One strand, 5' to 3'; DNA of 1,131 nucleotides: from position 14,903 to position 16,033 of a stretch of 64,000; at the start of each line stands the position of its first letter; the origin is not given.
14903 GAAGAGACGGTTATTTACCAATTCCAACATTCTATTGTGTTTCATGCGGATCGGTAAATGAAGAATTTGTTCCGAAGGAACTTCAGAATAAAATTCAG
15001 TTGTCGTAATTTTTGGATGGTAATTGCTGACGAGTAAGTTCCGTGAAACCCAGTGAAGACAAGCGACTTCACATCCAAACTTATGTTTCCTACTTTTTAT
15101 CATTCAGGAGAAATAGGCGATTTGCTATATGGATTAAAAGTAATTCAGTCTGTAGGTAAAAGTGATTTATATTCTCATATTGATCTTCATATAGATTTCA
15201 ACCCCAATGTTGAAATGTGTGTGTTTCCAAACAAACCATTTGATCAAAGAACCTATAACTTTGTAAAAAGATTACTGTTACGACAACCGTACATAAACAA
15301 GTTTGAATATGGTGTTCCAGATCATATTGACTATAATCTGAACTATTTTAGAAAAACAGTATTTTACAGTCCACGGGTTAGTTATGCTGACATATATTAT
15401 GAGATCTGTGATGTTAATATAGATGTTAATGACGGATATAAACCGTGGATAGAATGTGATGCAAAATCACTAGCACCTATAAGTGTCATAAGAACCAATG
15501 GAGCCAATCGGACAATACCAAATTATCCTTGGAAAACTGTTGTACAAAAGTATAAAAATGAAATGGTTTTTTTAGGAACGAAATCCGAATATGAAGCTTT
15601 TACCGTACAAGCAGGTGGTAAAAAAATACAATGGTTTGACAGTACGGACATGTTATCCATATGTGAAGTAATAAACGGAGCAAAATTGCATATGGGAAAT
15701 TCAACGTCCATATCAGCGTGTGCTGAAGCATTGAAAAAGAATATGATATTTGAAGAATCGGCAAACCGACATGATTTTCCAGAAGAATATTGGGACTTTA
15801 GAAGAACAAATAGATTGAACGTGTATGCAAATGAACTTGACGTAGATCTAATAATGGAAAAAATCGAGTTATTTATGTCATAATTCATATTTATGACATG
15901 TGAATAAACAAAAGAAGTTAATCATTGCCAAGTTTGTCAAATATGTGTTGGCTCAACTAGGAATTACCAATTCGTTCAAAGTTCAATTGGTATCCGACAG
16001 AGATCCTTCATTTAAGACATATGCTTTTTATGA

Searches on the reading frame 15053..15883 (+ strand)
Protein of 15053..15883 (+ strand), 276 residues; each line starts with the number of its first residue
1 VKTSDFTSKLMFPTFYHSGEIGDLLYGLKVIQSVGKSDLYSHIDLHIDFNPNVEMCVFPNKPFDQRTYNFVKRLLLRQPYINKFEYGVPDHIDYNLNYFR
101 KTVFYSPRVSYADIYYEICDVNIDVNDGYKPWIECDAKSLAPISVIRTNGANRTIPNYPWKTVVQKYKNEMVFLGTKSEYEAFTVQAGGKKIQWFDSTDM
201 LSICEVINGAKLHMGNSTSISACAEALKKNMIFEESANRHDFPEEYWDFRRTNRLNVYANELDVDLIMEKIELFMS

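Call 38: search_protein_families(library=pfam, proteins=[window:15053-15883:+], max_evalue=0.01)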
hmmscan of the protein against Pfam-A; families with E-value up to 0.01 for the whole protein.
window:15053-15883:+ (276 aa): 1 family
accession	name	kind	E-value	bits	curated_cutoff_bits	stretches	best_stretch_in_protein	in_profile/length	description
PF21786.3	Bflower_3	-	0.0046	17.3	34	1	163-237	12-86/125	6-fold beta flower protein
